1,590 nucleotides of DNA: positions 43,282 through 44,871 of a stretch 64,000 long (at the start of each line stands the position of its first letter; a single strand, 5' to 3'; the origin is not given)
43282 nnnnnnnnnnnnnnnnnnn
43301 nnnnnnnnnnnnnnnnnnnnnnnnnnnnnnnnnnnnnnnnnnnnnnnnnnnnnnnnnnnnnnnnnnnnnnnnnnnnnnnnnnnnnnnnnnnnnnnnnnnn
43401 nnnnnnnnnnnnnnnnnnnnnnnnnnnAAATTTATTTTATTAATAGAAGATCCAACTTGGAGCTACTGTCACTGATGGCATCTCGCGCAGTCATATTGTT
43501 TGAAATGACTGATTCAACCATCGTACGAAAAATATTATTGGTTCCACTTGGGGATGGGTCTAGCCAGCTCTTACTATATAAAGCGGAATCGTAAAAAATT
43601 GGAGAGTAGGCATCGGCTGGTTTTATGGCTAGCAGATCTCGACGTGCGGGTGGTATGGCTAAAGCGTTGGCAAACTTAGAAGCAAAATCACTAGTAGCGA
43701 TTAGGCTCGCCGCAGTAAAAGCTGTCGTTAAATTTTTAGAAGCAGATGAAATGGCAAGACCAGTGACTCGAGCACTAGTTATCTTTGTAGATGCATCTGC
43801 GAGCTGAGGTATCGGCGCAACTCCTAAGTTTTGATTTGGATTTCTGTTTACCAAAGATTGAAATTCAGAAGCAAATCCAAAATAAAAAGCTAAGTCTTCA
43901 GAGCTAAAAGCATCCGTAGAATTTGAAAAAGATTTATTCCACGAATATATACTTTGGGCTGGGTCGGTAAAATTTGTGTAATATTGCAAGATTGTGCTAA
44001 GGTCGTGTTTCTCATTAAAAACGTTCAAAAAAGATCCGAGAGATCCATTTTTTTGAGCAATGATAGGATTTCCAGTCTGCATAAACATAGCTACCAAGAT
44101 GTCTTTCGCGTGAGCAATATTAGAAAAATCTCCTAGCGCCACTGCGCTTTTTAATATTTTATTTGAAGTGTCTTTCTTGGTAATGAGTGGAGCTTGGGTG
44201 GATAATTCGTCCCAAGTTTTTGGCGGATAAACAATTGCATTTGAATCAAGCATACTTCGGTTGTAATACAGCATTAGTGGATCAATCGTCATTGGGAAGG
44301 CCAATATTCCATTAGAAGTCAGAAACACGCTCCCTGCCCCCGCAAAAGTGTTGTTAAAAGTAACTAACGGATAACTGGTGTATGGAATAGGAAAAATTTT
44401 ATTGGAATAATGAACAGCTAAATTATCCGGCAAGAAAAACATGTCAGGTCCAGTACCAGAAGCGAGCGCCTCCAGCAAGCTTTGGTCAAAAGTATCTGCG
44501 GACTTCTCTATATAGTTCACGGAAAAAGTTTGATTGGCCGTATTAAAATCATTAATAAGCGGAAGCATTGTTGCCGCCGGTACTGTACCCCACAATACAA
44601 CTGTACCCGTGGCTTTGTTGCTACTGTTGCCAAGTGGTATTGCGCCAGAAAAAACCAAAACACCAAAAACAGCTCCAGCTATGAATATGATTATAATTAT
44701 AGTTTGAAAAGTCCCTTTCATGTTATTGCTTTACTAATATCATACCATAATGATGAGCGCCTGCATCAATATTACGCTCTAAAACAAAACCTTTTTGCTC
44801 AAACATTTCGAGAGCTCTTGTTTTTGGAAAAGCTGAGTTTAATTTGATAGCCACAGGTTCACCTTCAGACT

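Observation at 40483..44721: Operon of six tandem VirB2/TrbC-like T4SS-pilin paralogs headed by an orphan solute-binding-protein-like lipoprotein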

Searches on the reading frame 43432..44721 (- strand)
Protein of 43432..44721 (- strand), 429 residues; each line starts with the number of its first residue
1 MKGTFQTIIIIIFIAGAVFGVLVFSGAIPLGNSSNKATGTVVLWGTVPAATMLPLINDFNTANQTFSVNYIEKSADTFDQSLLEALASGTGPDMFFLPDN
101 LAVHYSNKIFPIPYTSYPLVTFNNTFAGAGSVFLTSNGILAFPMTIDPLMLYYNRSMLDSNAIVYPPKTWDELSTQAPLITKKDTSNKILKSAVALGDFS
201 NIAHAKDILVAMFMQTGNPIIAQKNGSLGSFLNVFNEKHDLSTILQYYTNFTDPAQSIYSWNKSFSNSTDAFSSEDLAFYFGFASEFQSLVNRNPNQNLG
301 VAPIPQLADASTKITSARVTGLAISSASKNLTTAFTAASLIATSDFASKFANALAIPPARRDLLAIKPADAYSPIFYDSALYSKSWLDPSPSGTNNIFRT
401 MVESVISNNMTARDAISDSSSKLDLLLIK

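Call 3: search_protein_families(library=pfam, proteins=[window:43432-44721:-], max_evalue=1)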
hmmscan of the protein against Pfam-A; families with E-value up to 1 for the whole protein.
window:43432-44721:- (429 aa): 1 family
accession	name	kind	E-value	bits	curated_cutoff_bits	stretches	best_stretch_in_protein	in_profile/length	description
PF01547.30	SBP_bac_1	-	4.4e-15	56.9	26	1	50-334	8-293/307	Bacterial extracellular solute-binding protein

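Call 4: search_protein_families(library=ncbifam, proteins=[window:43432-44721:-], max_evalue=1)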
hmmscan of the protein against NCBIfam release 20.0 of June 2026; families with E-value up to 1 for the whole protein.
window:43432-44721:- (429 aa): 2 families
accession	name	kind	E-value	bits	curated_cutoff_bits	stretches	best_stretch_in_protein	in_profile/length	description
NF007011.0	PRK09474.1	equivalog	2.8e-05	23.1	291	1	76-179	67-164/396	maltose/maltodextrin ABC transporter substrate-binding protein MalE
TIGR03850.1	bind_CPR_0540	equivalog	0.0019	16.8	299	1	140-177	152-188/437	carbohydrate ABC transporter substrate-binding protein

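Call 10: find_encoding_contigs(protein=window:43432-44721:-, flank=10000, max_places=6)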
Protein window:43432-44721:- (429 aa): 1 contig read that carries it; 1 place shown.
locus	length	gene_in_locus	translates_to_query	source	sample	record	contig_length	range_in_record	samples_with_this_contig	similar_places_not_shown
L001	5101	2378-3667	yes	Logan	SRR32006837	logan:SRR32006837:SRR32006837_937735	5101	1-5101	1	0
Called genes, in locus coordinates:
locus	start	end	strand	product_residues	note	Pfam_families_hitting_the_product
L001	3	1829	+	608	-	?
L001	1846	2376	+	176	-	PF01209:Ubie_methyltran, PF05175:MTS (weak), PF13489:Methyltransf_23, PF02475:TRM5-TYW2_MTfase (weak), PF13847:Methyltransf_31, PF08241:Methyltransf_11, PF08242:Methyltransf_12, PF13649:Methyltransf_25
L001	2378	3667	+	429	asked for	PF01547:SBP_bac_1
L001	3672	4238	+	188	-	PF18895:T4SS_pilin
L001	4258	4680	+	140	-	PF04956:TrbC (faint), PF18895:T4SS_pilin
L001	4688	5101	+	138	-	?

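Call 11: find_homologous_proteins(query=window:43432-44721:-, max_evalue=0.00001)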
Query window:43432-44721:- (429 aa): 1443 proteins with E <= 0.00001 among 8000 candidates; the best 120 are listed.
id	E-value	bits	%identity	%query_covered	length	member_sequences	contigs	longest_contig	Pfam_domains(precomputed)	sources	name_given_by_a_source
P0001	4.7e-274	927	100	100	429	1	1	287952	PF01547.31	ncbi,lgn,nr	ncbi:MAG: extracellular solute-binding protein [Patescibacteria group bacterium]|nr:extracellular so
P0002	6.1e-220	748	78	100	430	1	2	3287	PF01547.31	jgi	jgi:ABC-type glycerol-3-phosphate transport system substrate-binding protein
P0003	9.4e-219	745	76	100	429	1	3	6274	-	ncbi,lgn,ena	-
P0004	2.4e-217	740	79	100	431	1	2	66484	PF01547.31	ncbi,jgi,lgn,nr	ncbi:MAG TPA: extracellular solute-binding protein [Candidatus Paceibacterota bacterium]|jgi:ABC-typ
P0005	1.4e-214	731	77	100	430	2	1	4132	PF13416.12,PF01547.31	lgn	-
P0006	8.7e-213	725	76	98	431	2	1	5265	PF13416.12,PF01547.31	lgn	-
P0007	1.2e-209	715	73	100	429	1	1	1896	PF01547.31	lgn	-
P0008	3.7e-206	703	72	100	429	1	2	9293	PF13416.12,PF01547.31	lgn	-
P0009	6.8e-206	702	74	100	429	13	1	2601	PF01547.31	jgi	-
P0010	1.3e-204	698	60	72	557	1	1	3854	PF13416.12,PF01547.31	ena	-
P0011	1.9e-204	697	73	100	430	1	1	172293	PF13416.12,PF01547.31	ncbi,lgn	-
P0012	2.0e-204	697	74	100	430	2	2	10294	PF01547.31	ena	-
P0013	5.5e-204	696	74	100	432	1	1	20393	PF13416.12,PF01547.31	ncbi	-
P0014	1.1e-200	685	73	98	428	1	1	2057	PF01547.31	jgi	jgi:multiple sugar transport system substrate-binding protein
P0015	1.5e-200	685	71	100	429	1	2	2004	PF13416.12,PF01547.31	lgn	-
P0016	2.8e-200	684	72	100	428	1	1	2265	PF13416.12,PF01547.31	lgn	-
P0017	2.8e-199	680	72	100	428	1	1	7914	PF13416.12,PF01547.31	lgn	-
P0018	4.0e-199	680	72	95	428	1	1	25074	PF13416.12,PF01547.31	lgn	-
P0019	1.6e-197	675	71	100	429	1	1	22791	PF13416.12,PF01547.31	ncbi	-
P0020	6.0e-196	669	70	100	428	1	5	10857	PF13416.12,PF01547.31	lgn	-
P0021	1.4e-191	655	69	100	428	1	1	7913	PF13416.12,PF01547.31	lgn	-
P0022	3.9e-191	654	69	100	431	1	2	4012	PF01547.31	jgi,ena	-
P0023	4.4e-191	653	69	100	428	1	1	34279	PF13416.12,PF01547.31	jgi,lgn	jgi:ABC-type glycerol-3-phosphate transport system substrate-binding protein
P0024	4.4e-190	650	68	100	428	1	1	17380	PF13416.12,PF01547.31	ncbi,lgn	-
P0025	1.3e-189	649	66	98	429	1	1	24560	PF13416.12,PF01547.31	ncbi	-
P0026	1.5e-188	645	68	99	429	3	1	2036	PF01547.31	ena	-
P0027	1.2e-187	642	66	100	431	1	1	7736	PF13416.12,PF01547.31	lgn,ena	-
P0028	1.9e-187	641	68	100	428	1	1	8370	PF01547.31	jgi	jgi:multiple sugar transport system substrate-binding protein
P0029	2.0e-187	641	68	100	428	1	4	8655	PF01547.31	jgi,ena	-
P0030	2.2e-187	641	68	100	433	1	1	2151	PF01547.31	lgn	-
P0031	2.3e-187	641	67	98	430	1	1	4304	PF13416.12,PF01547.31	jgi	jgi:multiple sugar transport system substrate-binding protein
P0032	4.3e-187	640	67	97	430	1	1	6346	PF01547.31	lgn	-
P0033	1.2e-186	639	67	100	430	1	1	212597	PF01547.31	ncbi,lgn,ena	-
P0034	1.6e-186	638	67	98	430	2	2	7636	PF13416.12,PF01547.31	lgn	-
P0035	1.8e-186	638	68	100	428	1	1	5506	PF13416.12,PF01547.31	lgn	-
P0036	1.8e-186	638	66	100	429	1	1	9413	PF01547.31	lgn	-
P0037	2.2e-186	638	66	99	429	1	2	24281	PF01547.31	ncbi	-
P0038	2.3e-186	638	68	100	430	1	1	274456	PF01547.31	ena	-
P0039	3.0e-186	638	67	100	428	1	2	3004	PF01547.31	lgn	-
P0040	3.7e-186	637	68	100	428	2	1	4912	PF01547.31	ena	-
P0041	4.0e-186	637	66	100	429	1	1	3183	PF13416.12,PF01547.31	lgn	-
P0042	2.0e-185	635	67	98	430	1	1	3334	PF01547.31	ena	-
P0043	3.0e-185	634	67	100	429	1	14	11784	PF01547.31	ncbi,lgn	-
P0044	3.6e-185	634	66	100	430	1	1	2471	PF01547.31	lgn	-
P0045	8.3e-185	633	66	98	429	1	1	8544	PF13416.12,PF01547.31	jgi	jgi:multiple sugar transport system substrate-binding protein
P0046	1.2e-184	632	67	100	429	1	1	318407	PF13416.12,PF01547.31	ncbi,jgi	ncbi:MAG: extracellular solute-binding protein [Candidatus Paceibacterota bacterium]|jgi:multiple su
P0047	2.3e-184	631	66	100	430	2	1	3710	PF01547.31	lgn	-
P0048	3.9e-184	631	67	99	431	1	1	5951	PF01547.31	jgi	jgi:ABC-type glycerol-3-phosphate transport system substrate-binding protein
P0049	4.3e-184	630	66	97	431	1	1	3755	PF13416.12,PF01547.31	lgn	-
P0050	4.5e-184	630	66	100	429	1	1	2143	PF01547.31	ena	-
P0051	5.3e-184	630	67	100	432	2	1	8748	PF13416.12,PF01547.31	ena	-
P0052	6.1e-184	630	66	100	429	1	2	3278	PF01547.31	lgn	-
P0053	1.5e-183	629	67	100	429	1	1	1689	PF01547.31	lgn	-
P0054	2.5e-183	628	66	100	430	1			PF13416.12,PF01547.31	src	-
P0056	3.8e-183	627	65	100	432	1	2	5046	PF01547.31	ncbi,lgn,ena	-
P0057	3.9e-183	627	66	97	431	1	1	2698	PF13416.12,PF01547.31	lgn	-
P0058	3.9e-183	627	66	100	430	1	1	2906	PF13416.12,PF01547.31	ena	-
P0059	4.5e-183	627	66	100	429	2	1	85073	PF01547.31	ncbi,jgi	ncbi:MAG: extracellular solute-binding protein [Candidatus Paceibacterota bacterium]|jgi:ABC-type gl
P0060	5.9e-183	627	65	97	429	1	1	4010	PF01547.31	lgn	-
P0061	8.7e-183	626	67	100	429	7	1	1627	PF01547.31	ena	-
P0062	1.3e-182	626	66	100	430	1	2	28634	PF01547.31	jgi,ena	jgi:multiple sugar transport system substrate-binding protein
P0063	1.4e-182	625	66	100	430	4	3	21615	PF01547.31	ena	-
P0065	1.9e-182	625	66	97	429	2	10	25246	PF01547.31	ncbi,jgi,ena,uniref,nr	ncbi:MAG: hypothetical protein US65_C0021G0003 [Candidatus Yanofskybacteria bacterium GW2011_GWC2_37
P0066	1.9e-182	625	65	100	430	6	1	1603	PF13416.12,PF01547.31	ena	-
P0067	2.1e-182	625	66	99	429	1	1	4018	PF13416.12,PF01547.31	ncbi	-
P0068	3.1e-182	624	66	99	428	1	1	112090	PF13416.12,PF01547.31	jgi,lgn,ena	-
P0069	4.5e-182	624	66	100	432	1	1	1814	PF01547.31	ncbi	-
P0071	6.4e-182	623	66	99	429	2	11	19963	PF01547.31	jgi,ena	-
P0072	1.0e-181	623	65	100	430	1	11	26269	PF13416.12,PF01547.31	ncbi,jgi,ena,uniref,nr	ncbi:hypothetical protein A3B85_02500 [Candidatus Nomurabacteria bacterium RIFCSPHIGHO2_02_FULL_37_1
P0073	1.1e-181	622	65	99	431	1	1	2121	PF13416.12,PF01547.31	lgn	-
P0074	1.5e-181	622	66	100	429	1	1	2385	PF01547.31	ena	-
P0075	1.6e-181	622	65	100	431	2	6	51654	PF01547.31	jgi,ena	-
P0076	1.7e-181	622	65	100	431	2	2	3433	PF01547.31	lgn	-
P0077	1.9e-181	622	67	100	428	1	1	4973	PF01547.31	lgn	-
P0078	2.0e-181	622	66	100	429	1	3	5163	PF01547.31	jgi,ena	-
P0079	3.3e-181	621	67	100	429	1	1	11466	PF01547.31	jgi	-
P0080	3.8e-181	621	66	100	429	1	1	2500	PF01547.31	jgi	jgi:ABC-type glycerol-3-phosphate transport system substrate-binding protein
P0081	4.0e-181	621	65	100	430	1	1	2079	PF13416.12,PF01547.31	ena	-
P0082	4.2e-181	621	65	100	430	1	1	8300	PF13416.12,PF01547.31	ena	-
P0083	6.2e-181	620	66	100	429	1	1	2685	PF01547.31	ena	-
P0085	8.9e-181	619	66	97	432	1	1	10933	PF01547.31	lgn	-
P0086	1.1e-180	619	67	97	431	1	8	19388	PF01547.31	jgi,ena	-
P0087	1.2e-180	619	66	100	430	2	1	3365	PF01547.31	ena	-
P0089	2.0e-180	618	66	100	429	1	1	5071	PF13416.12,PF01547.31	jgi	jgi:multiple sugar transport system substrate-binding protein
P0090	2.0e-180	618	65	100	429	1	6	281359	PF01547.31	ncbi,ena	-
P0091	2.3e-180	618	65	100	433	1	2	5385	PF01547.31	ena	-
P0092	2.4e-180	618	66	100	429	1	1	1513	PF01547.31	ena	-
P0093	2.4e-180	618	65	100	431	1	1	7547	PF01547.31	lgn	-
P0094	2.5e-180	618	64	100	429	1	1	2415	PF01547.31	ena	-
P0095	2.6e-180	618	64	100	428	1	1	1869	PF13416.12,PF01547.31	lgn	-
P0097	3.3e-180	618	67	98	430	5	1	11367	PF01547.31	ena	-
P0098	3.7e-180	617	65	99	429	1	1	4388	PF01547.31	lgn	-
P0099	4.0e-180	617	66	96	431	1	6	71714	PF01547.31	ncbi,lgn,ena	-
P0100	5.9e-180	617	65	97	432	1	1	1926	PF01547.31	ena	-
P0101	5.9e-180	617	67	100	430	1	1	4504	PF01547.31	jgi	jgi:ABC-type glycerol-3-phosphate transport system substrate-binding protein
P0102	6.2e-180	617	66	100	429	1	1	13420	PF01547.31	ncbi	ncbi:MAG: extracellular solute-binding protein [bacterium]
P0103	7.9e-180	616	65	100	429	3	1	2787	PF13416.12,PF01547.31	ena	-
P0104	1.0e-179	616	66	100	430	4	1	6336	PF01547.31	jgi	-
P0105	1.1e-179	616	64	100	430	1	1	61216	PF01547.31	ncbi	-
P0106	1.2e-179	616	66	100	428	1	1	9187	PF13416.12,PF01547.31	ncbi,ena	-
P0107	1.3e-179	616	66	96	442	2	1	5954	PF13416.12,PF01547.31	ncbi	-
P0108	1.3e-179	616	66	96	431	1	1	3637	PF01547.31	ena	-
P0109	1.4e-179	616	66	99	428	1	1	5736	PF01547.31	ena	-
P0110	1.5e-179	615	64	100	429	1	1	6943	PF13416.12,PF01547.31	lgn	-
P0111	1.7e-179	615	64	100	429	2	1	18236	PF01547.31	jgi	-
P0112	1.7e-179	615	65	98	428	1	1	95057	PF01547.31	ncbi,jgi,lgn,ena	ncbi:MAG: extracellular solute-binding protein [Candidatus Paceibacterota bacterium]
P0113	2.1e-179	615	64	100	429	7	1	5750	PF13416.12,PF01547.31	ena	-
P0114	2.5e-179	615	64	96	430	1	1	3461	PF13416.12,PF01547.31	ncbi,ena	-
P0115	2.5e-179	615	65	100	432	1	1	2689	PF01547.31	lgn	-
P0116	2.6e-179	615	64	100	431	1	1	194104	PF13416.12,PF01547.31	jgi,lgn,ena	-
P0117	2.8e-179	615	65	99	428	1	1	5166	PF01547.31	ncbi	-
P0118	2.9e-179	615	65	100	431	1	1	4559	PF01547.31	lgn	-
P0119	3.7e-179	614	64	100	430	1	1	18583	PF13416.12,PF01547.31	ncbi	-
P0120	4.5e-179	614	66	97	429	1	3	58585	PF01547.31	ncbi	-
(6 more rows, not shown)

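Call 12: find_encoding_contigs(protein=P0046, flank=10000, max_places=2)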
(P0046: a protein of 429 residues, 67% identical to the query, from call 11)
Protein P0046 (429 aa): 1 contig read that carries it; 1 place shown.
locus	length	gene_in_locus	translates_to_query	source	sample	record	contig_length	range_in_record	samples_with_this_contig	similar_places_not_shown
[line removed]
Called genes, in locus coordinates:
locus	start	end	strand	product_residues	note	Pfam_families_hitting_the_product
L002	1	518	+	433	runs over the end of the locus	PF08245:Mur_ligase_M, PF02875:Mur_ligase_C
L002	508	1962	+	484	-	PF21799:MurD-like_N (faint), PF08245:Mur_ligase_M, PF02875:Mur_ligase_C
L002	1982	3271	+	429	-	PF01225:Mur_ligase, PF08245:Mur_ligase_M, PF02875:Mur_ligase_C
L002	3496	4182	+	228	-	-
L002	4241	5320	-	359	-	PF00575:S1 (weak), PF23459:S1_RRP5 (faint), PF21543:CvfB_2nd (faint), PF13509:S1_2 (faint), PF00575:S1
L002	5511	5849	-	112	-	PF04480:DUF559, PF18741:MTES_1575 (weak)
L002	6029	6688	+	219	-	PF13483:Lactamase_B_3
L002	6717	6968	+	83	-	-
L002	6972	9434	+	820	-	PF00521:DNA_topoisoIV, PF03989:DNA_gyraseA_C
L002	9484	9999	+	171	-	PF01209:Ubie_methyltran, PF02475:TRM5-TYW2_MTfase (weak), PF13847:Methyltransf_31, PF08241:Methyltransf_11, PF08242:Methyltransf_12, PF13649:Methyltransf_25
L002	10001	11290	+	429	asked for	PF01547:SBP_bac_1, PF13416:SBP_bac_8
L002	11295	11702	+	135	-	-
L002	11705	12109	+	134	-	PF04956:TrbC (weak), PF18895:T4SS_pilin (weak)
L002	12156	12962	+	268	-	PF18895:T4SS_pilin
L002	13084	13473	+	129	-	PF18895:T4SS_pilin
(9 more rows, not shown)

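Call 13: find_encoding_contigs(protein=P0072, flank=10000, max_places=2)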
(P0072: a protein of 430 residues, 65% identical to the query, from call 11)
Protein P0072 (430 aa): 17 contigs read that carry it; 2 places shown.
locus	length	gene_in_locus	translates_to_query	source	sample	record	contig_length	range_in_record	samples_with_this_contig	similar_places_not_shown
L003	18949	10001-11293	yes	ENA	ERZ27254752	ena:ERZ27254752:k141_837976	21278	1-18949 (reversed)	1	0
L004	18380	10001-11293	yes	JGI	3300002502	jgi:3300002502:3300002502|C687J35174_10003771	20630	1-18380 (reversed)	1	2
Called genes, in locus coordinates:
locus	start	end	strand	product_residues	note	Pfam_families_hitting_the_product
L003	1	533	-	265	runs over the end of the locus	PF01177:Asp_Glu_race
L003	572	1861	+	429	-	PF01225:Mur_ligase, PF08245:Mur_ligase_M, PF02875:Mur_ligase_C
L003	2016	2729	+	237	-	-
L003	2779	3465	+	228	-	-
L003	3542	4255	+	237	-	-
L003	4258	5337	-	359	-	PF00575:S1, PF21543:CvfB_2nd (faint), PF23459:S1_RRP5 (faint), PF21710:Spt6_S1 (faint), PF13509:S1_2 (faint), PF00575:S1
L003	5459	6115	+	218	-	PF13483:Lactamase_B_3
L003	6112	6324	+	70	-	-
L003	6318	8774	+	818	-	PF00521:DNA_topoisoIV, PF03989:DNA_gyraseA_C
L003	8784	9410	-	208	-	PF01797:Y1_Tnp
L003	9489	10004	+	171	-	PF01209:Ubie_methyltran, PF05175:MTS, PF01728:FtsJ (weak), PF02475:TRM5-TYW2_MTfase (faint), PF13847:Methyltransf_31, PF08241:Methyltransf_11, PF08242:Methyltransf_12, PF13649:Methyltransf_25, +1 more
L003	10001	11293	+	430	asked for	PF01547:SBP_bac_1, PF13416:SBP_bac_8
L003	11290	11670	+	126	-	PF18895:T4SS_pilin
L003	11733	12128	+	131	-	PF18895:T4SS_pilin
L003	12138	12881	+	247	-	PF18895:T4SS_pilin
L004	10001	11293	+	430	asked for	PF01547:SBP_bac_1, PF13416:SBP_bac_8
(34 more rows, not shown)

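Call 14: find_encoding_contigs(protein=P0065, flank=10000, max_places=2)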
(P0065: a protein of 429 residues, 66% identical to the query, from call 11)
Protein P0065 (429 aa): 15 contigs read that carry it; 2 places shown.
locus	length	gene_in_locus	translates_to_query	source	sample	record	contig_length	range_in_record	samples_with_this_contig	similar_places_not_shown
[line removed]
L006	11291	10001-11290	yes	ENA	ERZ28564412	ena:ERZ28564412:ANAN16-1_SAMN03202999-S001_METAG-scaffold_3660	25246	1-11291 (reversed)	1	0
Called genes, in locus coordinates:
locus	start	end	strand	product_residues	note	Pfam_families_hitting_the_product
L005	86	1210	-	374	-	PF21543:CvfB_2nd (faint), PF00575:S1, PF21710:Spt6_S1 (faint), PF23459:S1_RRP5 (faint), PF00575:S1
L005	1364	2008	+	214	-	PF13483:Lactamase_B_3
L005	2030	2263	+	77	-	-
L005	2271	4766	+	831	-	PF00521:DNA_topoisoIV, PF03989:DNA_gyraseA_C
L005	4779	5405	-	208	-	PF01797:Y1_Tnp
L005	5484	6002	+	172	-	PF01135:PCMT (weak), PF01209:Ubie_methyltran, PF13489:Methyltransf_23, PF02475:TRM5-TYW2_MTfase, PF13847:Methyltransf_31, PF08241:Methyltransf_11, PF08242:Methyltransf_12, PF13649:Methyltransf_25, +2 more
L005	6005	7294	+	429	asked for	PF01547:SBP_bac_1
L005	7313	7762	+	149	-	PF18895:T4SS_pilin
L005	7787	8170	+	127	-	PF18895:T4SS_pilin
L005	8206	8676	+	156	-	PF18895:T4SS_pilin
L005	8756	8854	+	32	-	-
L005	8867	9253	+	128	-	PF18895:T4SS_pilin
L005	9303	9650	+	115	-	PF18895:T4SS_pilin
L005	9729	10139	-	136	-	-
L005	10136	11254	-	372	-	PF01145:Band_7 (weak)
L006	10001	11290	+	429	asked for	PF01547:SBP_bac_1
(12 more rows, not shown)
